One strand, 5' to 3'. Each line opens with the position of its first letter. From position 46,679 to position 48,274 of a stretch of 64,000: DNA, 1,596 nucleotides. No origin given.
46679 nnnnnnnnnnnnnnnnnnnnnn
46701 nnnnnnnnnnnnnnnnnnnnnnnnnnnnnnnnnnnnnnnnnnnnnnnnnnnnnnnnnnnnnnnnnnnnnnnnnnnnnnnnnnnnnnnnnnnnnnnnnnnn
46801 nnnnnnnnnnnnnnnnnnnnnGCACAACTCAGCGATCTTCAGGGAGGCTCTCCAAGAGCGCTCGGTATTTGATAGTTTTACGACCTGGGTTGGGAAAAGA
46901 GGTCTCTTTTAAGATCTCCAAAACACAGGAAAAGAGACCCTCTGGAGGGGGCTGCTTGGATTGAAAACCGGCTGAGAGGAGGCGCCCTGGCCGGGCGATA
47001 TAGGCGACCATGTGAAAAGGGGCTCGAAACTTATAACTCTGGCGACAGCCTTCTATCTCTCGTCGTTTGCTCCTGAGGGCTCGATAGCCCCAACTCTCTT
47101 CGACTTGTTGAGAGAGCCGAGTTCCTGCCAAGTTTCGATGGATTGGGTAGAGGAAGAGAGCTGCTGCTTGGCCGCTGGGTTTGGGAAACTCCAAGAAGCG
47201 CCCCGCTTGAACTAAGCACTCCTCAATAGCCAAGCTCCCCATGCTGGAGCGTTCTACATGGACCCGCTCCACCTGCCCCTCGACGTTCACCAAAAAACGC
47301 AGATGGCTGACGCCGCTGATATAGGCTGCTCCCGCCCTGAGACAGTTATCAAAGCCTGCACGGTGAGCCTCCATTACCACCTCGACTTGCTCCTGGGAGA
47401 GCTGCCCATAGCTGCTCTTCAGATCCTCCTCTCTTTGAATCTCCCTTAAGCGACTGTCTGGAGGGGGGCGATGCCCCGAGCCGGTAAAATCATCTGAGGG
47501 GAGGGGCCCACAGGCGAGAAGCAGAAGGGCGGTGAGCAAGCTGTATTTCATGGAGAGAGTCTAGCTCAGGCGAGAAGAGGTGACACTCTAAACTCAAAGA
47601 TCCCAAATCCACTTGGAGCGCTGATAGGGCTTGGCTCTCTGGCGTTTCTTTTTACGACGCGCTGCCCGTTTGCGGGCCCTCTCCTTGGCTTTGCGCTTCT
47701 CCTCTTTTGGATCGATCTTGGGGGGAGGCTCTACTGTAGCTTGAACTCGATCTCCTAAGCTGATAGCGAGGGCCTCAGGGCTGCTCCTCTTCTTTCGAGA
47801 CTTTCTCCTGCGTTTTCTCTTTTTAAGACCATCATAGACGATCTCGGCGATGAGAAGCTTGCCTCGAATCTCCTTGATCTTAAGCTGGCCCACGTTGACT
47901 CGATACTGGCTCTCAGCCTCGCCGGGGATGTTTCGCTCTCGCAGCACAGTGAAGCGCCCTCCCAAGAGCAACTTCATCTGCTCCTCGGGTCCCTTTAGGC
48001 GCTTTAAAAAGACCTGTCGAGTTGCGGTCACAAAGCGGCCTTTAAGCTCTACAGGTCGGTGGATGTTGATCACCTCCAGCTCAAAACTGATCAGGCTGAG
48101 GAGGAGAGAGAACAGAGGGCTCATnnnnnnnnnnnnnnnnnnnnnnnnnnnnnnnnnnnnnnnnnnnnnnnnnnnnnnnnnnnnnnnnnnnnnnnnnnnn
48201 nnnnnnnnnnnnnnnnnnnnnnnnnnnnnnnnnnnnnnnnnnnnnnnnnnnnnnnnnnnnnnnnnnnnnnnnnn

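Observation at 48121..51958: Class I (enterobacterial CyaA-type) adenylate cyclase translationally coupled to fliW at the end of a late flagellar operon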

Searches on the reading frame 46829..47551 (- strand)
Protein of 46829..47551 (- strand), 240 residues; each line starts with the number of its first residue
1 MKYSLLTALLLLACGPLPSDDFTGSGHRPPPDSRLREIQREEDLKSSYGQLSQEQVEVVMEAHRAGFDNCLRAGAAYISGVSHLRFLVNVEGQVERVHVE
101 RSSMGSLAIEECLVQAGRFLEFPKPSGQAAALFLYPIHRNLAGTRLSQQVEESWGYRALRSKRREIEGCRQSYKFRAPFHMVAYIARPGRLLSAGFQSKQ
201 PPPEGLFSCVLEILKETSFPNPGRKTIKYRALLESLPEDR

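Call 6: search_protein_families(library=pfam, proteins=[window:46829-47551:-], max_evalue=0.01)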
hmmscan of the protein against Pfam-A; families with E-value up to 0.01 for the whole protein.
window:46829-47551:- (240 aa): 0 families

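Call 7: search_protein_families(library=ncbifam, proteins=[window:46829-47551:-], max_evalue=0.01)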
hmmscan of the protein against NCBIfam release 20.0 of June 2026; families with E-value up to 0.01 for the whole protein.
window:46829-47551:- (240 aa): 3 families
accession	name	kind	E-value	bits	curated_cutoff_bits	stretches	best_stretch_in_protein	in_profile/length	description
NF033768.1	myxo_SS_tail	domain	5.4e-12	45.7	40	1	51-136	1-88/92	AgmX/PglI C-terminal domain-containing protein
NF033760.1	gliding_GltG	equivalog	1.7e-07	30.2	650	1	49-136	552-642/650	adventurous gliding motility protein GltG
TIGR01352.1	tonB_Cterm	subfamily_domain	4.2e-05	23.8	27.1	1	72-138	6-72/76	TonB family protein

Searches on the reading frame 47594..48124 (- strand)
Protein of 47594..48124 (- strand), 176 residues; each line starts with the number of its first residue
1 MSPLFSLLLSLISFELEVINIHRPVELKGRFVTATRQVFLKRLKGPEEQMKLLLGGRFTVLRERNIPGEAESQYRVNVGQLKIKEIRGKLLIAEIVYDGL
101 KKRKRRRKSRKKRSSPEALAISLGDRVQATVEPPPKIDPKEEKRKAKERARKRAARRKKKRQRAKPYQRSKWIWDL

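Call 6: search_protein_families(library=pfam, proteins=[window:47594-48124:-], max_evalue=0.01)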
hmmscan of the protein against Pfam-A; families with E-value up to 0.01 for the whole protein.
window:47594-48124:- (176 aa): 0 families

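Call 7: search_protein_families(library=ncbifam, proteins=[window:47594-48124:-], max_evalue=0.01)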
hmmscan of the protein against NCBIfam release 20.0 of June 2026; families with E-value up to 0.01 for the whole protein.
window:47594-48124:- (176 aa): 0 families

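Call 12: list_cluster_members(proteins=[P0001, window:47594-48124:-, window:51252-51722:-])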
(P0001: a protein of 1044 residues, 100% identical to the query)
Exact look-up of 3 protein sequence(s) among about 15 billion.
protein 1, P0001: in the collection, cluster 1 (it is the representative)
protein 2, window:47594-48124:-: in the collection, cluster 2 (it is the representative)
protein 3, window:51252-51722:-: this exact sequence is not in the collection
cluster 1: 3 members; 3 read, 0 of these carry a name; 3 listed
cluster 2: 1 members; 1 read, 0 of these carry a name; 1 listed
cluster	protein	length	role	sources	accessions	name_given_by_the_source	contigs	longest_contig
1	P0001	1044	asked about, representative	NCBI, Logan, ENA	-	-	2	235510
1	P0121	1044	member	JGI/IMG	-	-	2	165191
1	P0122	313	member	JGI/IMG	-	-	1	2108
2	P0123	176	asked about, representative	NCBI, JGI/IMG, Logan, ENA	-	-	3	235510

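Call 41: find_homologous_proteins(query=window:47594-48124:-, max_evalue=0.001)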
Query window:47594-48124:- (176 aa): 1 proteins with E <= 0.001 among 444 candidates.
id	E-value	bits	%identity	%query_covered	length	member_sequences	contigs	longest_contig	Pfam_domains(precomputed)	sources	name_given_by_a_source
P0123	1.2e-103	362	100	100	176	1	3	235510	-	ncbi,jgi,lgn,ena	-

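Call 45: find_homologous_proteins(query=A3, max_evalue=0.001)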
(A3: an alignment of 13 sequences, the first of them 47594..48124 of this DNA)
Query A3 (13 sequences) (176 aa, profile of the alignment): 4 proteins with E <= 0.001 among 8000 candidates.
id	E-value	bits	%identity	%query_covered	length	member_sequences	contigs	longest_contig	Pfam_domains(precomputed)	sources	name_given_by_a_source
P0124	4.2e-75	271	43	17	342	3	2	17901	-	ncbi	-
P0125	9.0e-74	267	43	17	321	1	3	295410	-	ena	-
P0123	2.8e-47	180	100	100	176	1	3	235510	-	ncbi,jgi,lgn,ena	-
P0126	5.3e-32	130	25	34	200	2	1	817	-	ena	-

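Call 46: search_protein_families(library=pfam, alignment_id=A3, max_evalue=1)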
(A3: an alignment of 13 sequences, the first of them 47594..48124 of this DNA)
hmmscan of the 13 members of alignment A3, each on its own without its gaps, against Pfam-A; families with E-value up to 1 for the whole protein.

A. member 1, window:47594-48124:- (176 aa): 0 families

B. families by the number of members that match (of 13 scanned): 5 families
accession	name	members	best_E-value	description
PF05308.16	Mito_fiss_reg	1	0.01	Mitochondrial fission regulator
PF09956.15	Phage_cement_2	1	0.037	Phage cement protein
PF10428.14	SOG2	1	0.086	RAM signalling pathway protein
PF03566.19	Peptidase_A21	1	0.098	Peptidase family A21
PF12198.13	Tuberculin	1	0.23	Tuberculin-active protein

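Call 58: search_protein_representatives(protein=window:47594-48124:-)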
Query: 176 residues. Proteins with E-value up to 0.001 (for the whole library): 24; up to 1e-10: 4; up to 1e-30: 1. The best 24 are listed.
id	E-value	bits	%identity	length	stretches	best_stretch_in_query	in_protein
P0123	3.7e-104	362.1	100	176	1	1-176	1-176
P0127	1.2e-12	64.5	42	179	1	11-176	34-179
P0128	1.9e-11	60.6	34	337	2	14-68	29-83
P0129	6.8e-11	58.9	31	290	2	13-68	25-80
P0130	6.5e-10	55.7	36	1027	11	115-157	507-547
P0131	1.7e-09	54.4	34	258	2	14-68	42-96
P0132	2.8e-09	53.7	32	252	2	53-175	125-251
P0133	6.3e-09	52.5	33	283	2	16-85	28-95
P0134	3.1e-08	50.2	30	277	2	13-157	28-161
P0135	3.8e-08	50.0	38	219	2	73-175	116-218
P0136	4.1e-08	49.8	32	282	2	13-71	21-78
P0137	6.1e-08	49.3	34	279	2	42-176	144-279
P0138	1.5e-07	48.0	34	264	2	75-175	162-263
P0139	1.7e-07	47.9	32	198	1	11-176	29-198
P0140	4.6e-07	46.4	33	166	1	14-162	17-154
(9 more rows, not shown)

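Call 70: predict_structure(alignment_id=A5)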
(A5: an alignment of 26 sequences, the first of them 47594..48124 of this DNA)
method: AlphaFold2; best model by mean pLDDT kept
length: 176 residues; sequences in the alignment: 26
mean_pLDDT: 85.0   pTM: 0.69
mean pLDDT of the five models: 85.0, 83.9, 83.1, 82.5, 82.3
residues with pLDDT >= 90: 100; 70-90: 43; 50-70: 31; < 50: 2
segments of 3 or more residues with pLDDT < 50: none
pLDDT, mean of each block of 10 residues (from residue 1): 66 91 87 91 93 93 92 93 96 91 58 68 93 83 97 95 75 57
secondary structure, 60 per line:
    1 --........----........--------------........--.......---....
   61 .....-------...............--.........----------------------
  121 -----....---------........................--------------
elements in order: H3-10 E15-22 E37-44 H47-53 E57-65 E73-87 E90-98 E126-129 H139-162
